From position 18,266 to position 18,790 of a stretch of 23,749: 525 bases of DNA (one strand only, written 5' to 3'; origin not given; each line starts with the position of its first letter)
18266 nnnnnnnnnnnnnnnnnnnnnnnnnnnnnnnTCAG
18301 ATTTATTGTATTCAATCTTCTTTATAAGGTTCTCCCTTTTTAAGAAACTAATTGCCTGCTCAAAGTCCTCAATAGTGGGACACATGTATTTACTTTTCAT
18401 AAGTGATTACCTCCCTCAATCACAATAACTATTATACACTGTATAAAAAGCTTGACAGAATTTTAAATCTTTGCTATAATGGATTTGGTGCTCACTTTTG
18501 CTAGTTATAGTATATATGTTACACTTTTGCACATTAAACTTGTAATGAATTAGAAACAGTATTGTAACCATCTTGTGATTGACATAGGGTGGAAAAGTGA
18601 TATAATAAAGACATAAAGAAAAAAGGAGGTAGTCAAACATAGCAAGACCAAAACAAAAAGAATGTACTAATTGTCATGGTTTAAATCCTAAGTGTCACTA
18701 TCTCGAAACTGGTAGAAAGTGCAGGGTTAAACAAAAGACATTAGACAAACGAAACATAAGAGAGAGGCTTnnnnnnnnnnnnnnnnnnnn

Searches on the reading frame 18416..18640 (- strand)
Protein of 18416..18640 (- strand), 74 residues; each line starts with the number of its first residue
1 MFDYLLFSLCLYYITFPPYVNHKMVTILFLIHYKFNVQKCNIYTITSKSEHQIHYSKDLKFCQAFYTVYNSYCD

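Call 55: search_protein_families(library=pfam, proteins=[window:18416-18640:-], max_evalue=1)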
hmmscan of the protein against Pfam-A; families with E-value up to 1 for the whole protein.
window:18416-18640:- (74 aa): 1 family
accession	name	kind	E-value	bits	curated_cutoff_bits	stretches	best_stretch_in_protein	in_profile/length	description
PF07274.17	DUF1440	-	0.078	13.5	34.7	1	19-64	47-92/135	Protein of unknown function (DUF1440)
